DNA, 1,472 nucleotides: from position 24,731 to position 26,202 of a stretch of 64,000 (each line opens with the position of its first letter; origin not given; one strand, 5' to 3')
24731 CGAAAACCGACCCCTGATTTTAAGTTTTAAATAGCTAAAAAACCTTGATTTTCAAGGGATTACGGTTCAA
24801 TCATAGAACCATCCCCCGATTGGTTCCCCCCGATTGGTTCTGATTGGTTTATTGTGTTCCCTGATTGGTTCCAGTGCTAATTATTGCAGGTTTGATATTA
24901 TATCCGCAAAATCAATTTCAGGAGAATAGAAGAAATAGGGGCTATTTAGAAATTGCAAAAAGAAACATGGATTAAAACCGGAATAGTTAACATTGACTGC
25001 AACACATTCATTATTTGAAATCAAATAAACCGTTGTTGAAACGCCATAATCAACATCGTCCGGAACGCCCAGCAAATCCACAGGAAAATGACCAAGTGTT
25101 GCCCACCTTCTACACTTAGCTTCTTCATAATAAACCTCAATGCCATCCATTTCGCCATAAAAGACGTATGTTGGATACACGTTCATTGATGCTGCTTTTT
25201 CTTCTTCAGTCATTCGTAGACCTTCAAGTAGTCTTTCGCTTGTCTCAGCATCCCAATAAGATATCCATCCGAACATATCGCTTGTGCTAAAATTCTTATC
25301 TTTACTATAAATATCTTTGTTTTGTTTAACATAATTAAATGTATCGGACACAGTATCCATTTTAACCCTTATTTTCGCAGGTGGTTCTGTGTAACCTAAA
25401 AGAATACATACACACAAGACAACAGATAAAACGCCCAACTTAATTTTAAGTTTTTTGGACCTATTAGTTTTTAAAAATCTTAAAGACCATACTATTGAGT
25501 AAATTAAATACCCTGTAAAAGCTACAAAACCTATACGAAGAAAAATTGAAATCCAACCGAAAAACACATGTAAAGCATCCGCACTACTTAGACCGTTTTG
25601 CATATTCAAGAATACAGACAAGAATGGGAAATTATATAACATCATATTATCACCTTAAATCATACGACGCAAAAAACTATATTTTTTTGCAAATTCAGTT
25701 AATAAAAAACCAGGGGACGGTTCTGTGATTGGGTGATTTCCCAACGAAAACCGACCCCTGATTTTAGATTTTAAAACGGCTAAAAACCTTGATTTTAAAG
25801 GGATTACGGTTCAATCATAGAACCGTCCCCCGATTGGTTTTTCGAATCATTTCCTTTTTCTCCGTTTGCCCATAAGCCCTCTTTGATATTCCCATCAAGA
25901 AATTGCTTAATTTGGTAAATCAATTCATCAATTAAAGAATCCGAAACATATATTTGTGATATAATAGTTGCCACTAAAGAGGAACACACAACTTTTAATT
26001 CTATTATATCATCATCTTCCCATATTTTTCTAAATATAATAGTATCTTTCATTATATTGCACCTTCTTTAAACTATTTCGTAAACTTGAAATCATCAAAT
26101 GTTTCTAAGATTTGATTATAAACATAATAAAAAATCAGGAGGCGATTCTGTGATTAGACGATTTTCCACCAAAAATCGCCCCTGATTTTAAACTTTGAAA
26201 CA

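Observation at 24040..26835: Cassette-like array: four orphan ORFs on one strand, each separated by a conserved 121-122 bp structured repeat and bracketed by a perfect 19-bp inverted repeat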

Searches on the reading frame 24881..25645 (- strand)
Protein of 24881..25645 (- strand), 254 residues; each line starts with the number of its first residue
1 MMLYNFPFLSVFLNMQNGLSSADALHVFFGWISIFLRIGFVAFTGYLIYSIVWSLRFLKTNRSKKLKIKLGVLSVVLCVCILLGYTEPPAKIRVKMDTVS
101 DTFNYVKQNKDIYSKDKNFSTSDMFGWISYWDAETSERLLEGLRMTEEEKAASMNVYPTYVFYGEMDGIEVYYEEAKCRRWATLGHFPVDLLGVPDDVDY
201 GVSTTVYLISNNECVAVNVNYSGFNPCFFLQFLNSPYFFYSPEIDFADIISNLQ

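Call 8: search_protein_families(library=pfam, proteins=[window:24881-25645:-], max_evalue=1)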
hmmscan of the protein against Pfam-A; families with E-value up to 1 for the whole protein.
window:24881-25645:- (254 aa): 1 family
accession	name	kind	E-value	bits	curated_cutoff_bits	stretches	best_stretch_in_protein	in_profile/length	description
PF00999.27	Na_H_Exchanger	-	0.16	11.2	26.2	1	8-80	153-219/375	Sodium/hydrogen exchanger, transmembrane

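Call 33: find_encoding_contigs(protein=window:24881-25645:-, flank=10000, max_places=10)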
Protein window:24881-25645:- (254 aa): no gene with exactly this product is on record in the collection.

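Call 35: find_homologous_proteins(query=window:24881-25645:-)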
Query window:24881-25645:- (254 aa): 13 proteins with E <= 0.001 among 256 candidates.
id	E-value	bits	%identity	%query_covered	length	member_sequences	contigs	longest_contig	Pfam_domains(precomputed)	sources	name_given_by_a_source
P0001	1.0e-169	581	100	100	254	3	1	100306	-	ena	-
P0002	1.6e-122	426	83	88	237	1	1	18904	-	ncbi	-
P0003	8.2e-118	410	74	96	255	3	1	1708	-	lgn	-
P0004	1.4e-115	403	80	89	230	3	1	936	-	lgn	-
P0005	8.5e-114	397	75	88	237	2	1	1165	-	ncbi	-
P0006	1.2e-112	394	76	90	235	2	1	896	-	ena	-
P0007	2.5e-112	392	67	97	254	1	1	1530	-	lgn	-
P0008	1.6e-111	390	74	91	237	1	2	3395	-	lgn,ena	-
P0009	6.8e-92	326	63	89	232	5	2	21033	-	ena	-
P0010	7.5e-92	325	68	81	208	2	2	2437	-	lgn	-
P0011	5.3e-88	313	60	90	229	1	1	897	-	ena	-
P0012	3.2e-82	294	57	91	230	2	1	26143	-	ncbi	-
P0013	4.8e-41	159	93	32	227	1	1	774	PF04002.21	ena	-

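Call 36: find_encoding_contigs(protein=P0002, flank=10000, max_places=4)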
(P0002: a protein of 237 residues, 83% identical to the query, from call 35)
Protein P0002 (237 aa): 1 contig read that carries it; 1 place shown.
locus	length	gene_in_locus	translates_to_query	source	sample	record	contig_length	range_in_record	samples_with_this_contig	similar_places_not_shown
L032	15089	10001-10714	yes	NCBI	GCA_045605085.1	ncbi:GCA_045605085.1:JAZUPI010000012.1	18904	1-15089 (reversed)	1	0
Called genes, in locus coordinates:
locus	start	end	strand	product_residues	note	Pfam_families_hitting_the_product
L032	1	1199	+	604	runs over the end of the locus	PF00583:Acetyltransf_1, PF13508:Acetyltransf_7 (faint), PF02894:GFO_IDH_MocA_C (faint), PF01408:GFO_IDH_MocA, PF21252:Glyco_hydro_109_C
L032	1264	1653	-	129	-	-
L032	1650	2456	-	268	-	-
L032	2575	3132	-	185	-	PF00196:GerE (faint), PF08281:Sigma70_r4_2 (faint)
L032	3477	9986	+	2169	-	PF20551:DUF6765 (faint), PF25023:TEN_YD-shell, PF05593:RHS_repeat (weak)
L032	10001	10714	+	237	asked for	-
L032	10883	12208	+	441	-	-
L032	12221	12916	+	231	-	-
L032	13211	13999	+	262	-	-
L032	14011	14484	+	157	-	-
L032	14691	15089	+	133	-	?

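Call 37: find_encoding_contigs(protein=P0009, flank=10000, max_places=4)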
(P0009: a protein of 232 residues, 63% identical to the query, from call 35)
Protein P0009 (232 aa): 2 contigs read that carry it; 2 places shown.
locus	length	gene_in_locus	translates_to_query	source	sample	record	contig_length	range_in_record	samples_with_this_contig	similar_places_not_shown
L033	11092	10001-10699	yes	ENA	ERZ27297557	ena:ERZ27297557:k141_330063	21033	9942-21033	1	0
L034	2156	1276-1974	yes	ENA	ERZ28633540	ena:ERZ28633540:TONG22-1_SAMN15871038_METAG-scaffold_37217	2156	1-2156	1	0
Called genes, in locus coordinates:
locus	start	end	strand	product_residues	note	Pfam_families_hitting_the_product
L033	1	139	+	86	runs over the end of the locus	PF03840:SecG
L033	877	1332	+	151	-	PF22811:Zn_ribbon_NrdR, PF03477:ATP-cone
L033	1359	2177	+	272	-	PF21302:Zn_ribbon_RlmA, PF08241:Methyltransf_11, PF13649:Methyltransf_25, PF13847:Methyltransf_31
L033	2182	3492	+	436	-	PF01120:Alpha_L_fucos, PF16757:Fucosidase_C (weak)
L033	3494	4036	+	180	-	PF18907:DUF5662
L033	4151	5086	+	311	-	-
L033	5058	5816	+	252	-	PF23441:SDR (weak), PF00106:adh_short, PF01370:Epimerase (weak), PF08659:KR, PF13561:adh_short_C2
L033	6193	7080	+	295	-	PF00701:DHDPS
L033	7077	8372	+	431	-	PF00278:Orn_DAP_Arg_deC, PF02784:Orn_Arg_deC_N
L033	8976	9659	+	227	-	-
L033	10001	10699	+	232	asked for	-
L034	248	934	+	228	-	-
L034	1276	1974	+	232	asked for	-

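Call 38: find_encoding_contigs(protein=P0012, flank=10000, max_places=4)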
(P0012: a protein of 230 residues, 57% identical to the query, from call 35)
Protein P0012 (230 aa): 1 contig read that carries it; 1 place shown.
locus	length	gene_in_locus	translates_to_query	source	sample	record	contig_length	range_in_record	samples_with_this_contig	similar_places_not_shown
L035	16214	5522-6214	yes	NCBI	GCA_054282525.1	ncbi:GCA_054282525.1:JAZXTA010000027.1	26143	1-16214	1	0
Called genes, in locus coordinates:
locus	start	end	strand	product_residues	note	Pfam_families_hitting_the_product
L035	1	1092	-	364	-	?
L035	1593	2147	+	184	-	-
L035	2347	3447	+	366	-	-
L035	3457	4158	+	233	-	-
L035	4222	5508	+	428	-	PF20551:DUF6765 (weak)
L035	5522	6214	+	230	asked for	-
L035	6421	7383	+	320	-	-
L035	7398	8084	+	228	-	-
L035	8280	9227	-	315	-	PF02230:Abhydrolase_2 (faint), PF00561:Abhydrolase_1, PF12146:Hydrolase_4 (faint), PF00326:Peptidase_S9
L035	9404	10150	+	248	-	PF05103:DivIVA (weak)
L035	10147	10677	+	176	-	PF05683:Fumerase_C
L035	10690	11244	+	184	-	-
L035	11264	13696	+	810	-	PF00580:UvrD-helicase, PF13245:AAA_19, PF01443:Viral_helicase1 (faint), PF00580:UvrD-helicase, PF13361:UvrD_C, PF13538:UvrD_C_2, PF21196:PcrA_UvrD_tudor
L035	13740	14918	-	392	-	PF01098:FTSW_RODA_SPOVE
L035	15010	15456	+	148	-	PF02367:TsaE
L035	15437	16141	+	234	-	PF00814:TsaD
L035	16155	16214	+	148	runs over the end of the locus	PF02502:LacAB_rpiB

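Call 79: search_protein_families(library=pfam, proteins=[L032:8787-9986:+, L035:4222-5508:+, L032:10883-12208:+, L032:12221-12916:+, L032:13211-13999:+, L032:14011-14484:+], max_evalue=0.01)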
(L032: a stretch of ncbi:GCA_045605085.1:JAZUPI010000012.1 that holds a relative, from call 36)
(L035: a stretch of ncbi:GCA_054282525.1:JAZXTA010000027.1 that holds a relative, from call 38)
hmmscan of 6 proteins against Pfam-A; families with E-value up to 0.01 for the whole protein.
L032:8787-9986:+ (399 aa): 3 families
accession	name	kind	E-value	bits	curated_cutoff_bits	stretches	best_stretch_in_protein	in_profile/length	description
PF20551.3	DUF6765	-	7e-08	32.9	26.6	1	230-264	7-41/325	Family of unknown function (DUF6765)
PF00882.24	Zn_dep_PLPC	-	0.00023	21.6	26.8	1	243-392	35-154/167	Zinc dependent phospholipase C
PF05593.20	RHS_repeat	-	0.0039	18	22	1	69-95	2-27/38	RHS Repeat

L035:4222-5508:+ (428 aa): 3 families
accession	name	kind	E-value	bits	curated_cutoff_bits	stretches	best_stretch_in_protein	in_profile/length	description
PF20551.3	DUF6765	-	3.9e-08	33.7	26.6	1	258-293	7-42/325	Family of unknown function (DUF6765)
PF00882.24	Zn_dep_PLPC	-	0.0012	19.3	26.8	1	269-421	33-156/167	Zinc dependent phospholipase C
PF05593.20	RHS_repeat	-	0.0079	17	22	0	96-121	2-26/38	RHS Repeat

L032:10883-12208:+ (441 aa): 1 family
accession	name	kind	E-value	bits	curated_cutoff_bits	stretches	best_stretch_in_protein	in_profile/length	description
PF00379.29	Chitin_bind_4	-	0.0003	21.5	25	1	42-89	4-52/66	Insect cuticle protein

L032:12221-12916:+ (231 aa): 0 families

L032:13211-13999:+ (262 aa): 0 families

L032:14011-14484:+ (157 aa): 0 families

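Call 82: predict_structure(alignment_id=A3)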
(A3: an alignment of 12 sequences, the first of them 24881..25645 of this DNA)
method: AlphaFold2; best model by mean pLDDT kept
length: 254 residues; sequences in the alignment: 12
mean_pLDDT: 69.9   pTM: 0.58
mean pLDDT of the five models: 69.9, 69.7, 65.5, 45.8, 44.2
residues with pLDDT >= 90: 33; 70-90: 113; 50-70: 54; < 50: 54
segments of 3 or more residues with pLDDT < 50: 1-9, 85-88, 179-200, 223-239
pLDDT, mean of each block of 10 residues (from residue 1): 38 53 60 65 83 86 86 83 54 84 92 86 83 83 74 68 90 69 35 39 81 87 45 37 80 79
secondary structure, 60 per line:
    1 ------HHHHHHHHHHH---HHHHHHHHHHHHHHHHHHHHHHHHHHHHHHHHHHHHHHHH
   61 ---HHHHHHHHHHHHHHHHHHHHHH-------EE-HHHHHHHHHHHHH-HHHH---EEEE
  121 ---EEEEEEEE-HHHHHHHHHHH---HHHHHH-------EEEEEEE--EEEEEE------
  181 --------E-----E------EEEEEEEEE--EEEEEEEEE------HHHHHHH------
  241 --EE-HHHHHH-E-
elements in order: H7-17 H21-60 H64-85 H96-108 H110-113 E117-120 E124-131 H133-143 H147-152 E160-166 E169-174 E202-210 E213-221 H228-234 H246-251

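Call 97: search_protein_families(library=pfam, proteins=[L032:2575-3132:-, L032:1650-2456:-], max_evalue=0.01)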
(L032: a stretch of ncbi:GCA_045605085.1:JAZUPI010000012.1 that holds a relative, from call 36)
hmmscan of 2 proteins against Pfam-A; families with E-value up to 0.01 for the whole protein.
L032:2575-3132:- (185 aa): 3 families
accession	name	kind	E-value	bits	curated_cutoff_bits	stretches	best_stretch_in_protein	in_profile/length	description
PF00196.25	GerE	-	2.1e-05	24.5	23.5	1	133-171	13-51/57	Bacterial regulatory proteins, luxR family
PF08281.18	Sigma70_r4_2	-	2.4e-05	24.3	25.7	1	120-165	9-54/54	Sigma-70, region 4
PF04542.20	Sigma70_r2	-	3.4e-05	24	24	1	24-77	14-70/71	Sigma-70 region 2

L032:1650-2456:- (268 aa): 1 family
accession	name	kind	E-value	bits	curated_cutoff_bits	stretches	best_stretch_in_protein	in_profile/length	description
PF09716.15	ETRAMP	-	0.00016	22.1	29.1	1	68-103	34-69/81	Malarial early transcribed membrane protein (ETRAMP)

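Call 98: search_protein_families(library=ncbifam, proteins=[L035:4222-5508:+, window:24881-25645:-], max_evalue=0.01)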
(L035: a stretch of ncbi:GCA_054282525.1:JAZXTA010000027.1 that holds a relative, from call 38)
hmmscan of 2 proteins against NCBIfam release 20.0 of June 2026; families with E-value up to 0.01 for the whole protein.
L035:4222-5508:+ (428 aa): 1 family
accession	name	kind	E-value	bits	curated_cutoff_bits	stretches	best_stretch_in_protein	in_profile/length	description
TIGR03696.1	Rhs_assc_core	domain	4.6e-16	59.1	32.5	1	117-209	1-75/76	RHS repeat-associated core domain-containing protein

window:24881-25645:- (254 aa): 0 families

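Call 100: search_solved_structures(query=A3, max_evalue=1)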
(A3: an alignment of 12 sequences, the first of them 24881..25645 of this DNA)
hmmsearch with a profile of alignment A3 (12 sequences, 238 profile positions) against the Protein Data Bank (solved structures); distinct sequences matched with E-value up to 1: 4.
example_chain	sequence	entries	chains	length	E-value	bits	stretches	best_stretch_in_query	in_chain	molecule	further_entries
6d12_A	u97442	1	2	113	0.22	14.1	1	34-96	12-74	La-related protein 7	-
6lk8_A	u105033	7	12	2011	0.32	13.6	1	96-144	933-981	MGC83295 protein | Nup205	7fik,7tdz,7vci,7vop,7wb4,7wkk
5xyh_A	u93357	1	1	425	0.4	13.2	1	115-201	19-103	CbsA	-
5knw_A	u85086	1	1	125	0.43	13.2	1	34-95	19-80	La-related protein 7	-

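Call 105: fold_search(model_id=the predicted structure, library=pdb)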
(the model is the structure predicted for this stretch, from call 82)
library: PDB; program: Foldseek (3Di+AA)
matches with E <= 10: 680; with E <= 0.001: 0
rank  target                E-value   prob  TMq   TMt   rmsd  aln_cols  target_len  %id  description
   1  5zyk                  3.3e-02  0.23  0.19  0.20  14.7       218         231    9  Crystal structure of CERT START domain in complex with compound E25 (released 2019-02-27)
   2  6iez                  4.0e-02  0.23  0.20  0.22  14.3       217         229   10  Crystal structure of CERT START domain in complex with compound B16 (released 2019-02-27)
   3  6rh0_A                5.4e-02  0.13  0.16  0.17  20.6       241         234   13  Revisiting pH-gated conformational switch. Complex HK853-RR468 pH 5.5 (released 2020-02-19)
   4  3ja6_C                7.3e-02  0.28  0.23  0.17  15.3       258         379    9  Cryo-electron Tomography and All-atom Molecular Dynamics Simulations Reveal a Novel Kinase Conformational Switch in Ba (released 2015-12-09)
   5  3ehh_B                8.8e-02  0.23  0.20  0.26  15.4       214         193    7  Crystal structure of DesKC-H188V in complex with ADP (released 2009-09-15)
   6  2e3o                  8.8e-02  0.20  0.21  0.23  14.2       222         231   10  Crystal structure of CERT START domain in complex with C16-ceramide (P212121) (released 2007-12-18)
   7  4xiv_A                8.8e-02  0.18  0.18  0.18  14.7       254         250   10  Kinase and Dimerization (P3P4) of the Thermotoga maritima CheA kinase (released 2015-11-04)
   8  6rgz_A                9.4e-02  0.13  0.16  0.17  20.6       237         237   13  Revisiting pH-gated conformational switch. Complex HK853-RR468 pH 6.5 (released 2020-02-19)
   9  6e8a_B                1.1e-01  0.35  0.19  0.31   9.7       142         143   13  Crystal structure of DcrB from Salmonella enterica at 1.92 Angstroms resolution (released 2018-10-31)
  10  6xrf_H                1.1e-01  0.20  0.20  0.29  10.3       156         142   10  EagT6 Tse6 NT complex (released 2020-12-30)
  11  2ldk_MODEL_1_A        1.1e-01  0.13  0.14  0.19  14.4       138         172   14  Solution NMR Structure of Protein AAur_3427 from Arthrobacter aurescens, Northeast Structural Genomics Consort (released 2011-06-22)
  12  6rh7_B                1.1e-01  0.12  0.16  0.17  20.7       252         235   12  Revisiting pH-gated conformational switch. Complex HK853 mutant H260A -RR468 mutant D53A pH 7.5 (released 2020-02-19)
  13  8bd3_F1               1.2e-01  0.28  0.20  0.25  10.1       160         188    8  Cryo-EM structure of the Photosystem II - LHCII supercomplex from Chlorella ohadi (released 2023-08-09)
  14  2e3n                  1.2e-01  0.16  0.21  0.22  14.2       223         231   11  Crystal structure of CERT START domain in complex with C6-ceramide (P212121) (released 2007-12-18)
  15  7q3e_B                1.2e-01  0.14  0.19  0.11  17.0       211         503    7  Structure of the mouse CPLANE-RSG1 complex (released 2022-04-06)
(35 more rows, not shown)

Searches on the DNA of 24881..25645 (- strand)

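Call 42: search_rna_families(sources=[L033, L032, L035, L005, L003], threshold=evalue, max_evalue=0.1)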
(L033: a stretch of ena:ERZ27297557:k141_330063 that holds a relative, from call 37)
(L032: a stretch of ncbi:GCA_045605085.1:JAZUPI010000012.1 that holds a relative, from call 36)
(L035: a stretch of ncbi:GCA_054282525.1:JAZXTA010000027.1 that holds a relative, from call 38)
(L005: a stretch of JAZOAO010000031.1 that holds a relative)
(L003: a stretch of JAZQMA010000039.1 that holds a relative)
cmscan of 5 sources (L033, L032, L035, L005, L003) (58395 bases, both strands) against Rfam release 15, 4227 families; matches with E-value up to 0.1: 8.
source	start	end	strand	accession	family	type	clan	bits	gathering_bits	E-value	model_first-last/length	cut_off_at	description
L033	5946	6115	+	RF00168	Lysine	Cis-reg; riboswitch;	-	76.1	30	3.9e-18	1-182/182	no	Lysine riboswitch aptamer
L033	162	234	+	RF00005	tRNA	Gene; tRNA;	CL00001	72.5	29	5.9e-14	1-71/71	no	tRNA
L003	5467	5564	-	RF03796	mir-5984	Gene; miRNA;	-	35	95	0.0027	1-74/74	no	mir-5984 microRNA precursor family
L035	13148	13251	+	RF03531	n00280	Gene; sRNA;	-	34.8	65.2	0.069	1-101/101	no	Clostridioides difficile sRNA included into helicase gene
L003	5467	5564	+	RF03796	mir-5984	Gene; miRNA;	-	32.6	95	0.012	1-74/74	no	mir-5984 microRNA precursor family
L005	2831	2954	-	RF04051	mir-8517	Gene; miRNA;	-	31.4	70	0.01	1-108/108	no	mir-8517 microRNA precursor family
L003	3204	3327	+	RF04051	mir-8517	Gene; miRNA;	-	30.9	70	0.014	1-108/108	no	mir-8517 microRNA precursor family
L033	185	273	+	RF01394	isrK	Gene; sRNA;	-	27.2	50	0.069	1-77/77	no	isrK Hfq binding RNA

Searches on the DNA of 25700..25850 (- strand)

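Call 29: search_dna_similar(query=window:25700-25850:-, collection=plasmids, mode=distant, max_evalue=0.01)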
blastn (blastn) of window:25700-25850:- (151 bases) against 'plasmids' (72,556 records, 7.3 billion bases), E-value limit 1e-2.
No match.

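Call 30: search_dna_similar(query=window:25700-25850:-, collection=phages, mode=distant, max_evalue=0.01)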
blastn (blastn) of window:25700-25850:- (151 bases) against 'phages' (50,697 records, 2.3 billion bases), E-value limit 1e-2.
No match.

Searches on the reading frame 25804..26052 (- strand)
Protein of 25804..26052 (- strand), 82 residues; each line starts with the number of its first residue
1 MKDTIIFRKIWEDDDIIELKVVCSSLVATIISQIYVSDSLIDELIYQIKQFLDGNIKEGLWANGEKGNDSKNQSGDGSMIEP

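Call 8: search_protein_families(library=pfam, proteins=[window:25804-26052:-], max_evalue=1)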
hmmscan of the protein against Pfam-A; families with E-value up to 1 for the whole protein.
window:25804-26052:- (82 aa): 0 families

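Call 98: search_protein_families(library=ncbifam, proteins=[window:25804-26052:-], max_evalue=0.01)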
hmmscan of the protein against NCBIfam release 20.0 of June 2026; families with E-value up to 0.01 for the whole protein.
window:25804-26052:- (82 aa): 0 families

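Call 99: search_solved_structures(query=window:25804-26052:-, max_evalue=1)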
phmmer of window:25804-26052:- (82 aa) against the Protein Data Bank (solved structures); distinct sequences matched with E-value up to 1: 1.
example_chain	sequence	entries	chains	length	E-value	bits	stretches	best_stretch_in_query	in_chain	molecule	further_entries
5i8l_A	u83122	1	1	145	0.0042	20.8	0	55-75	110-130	Lysozyme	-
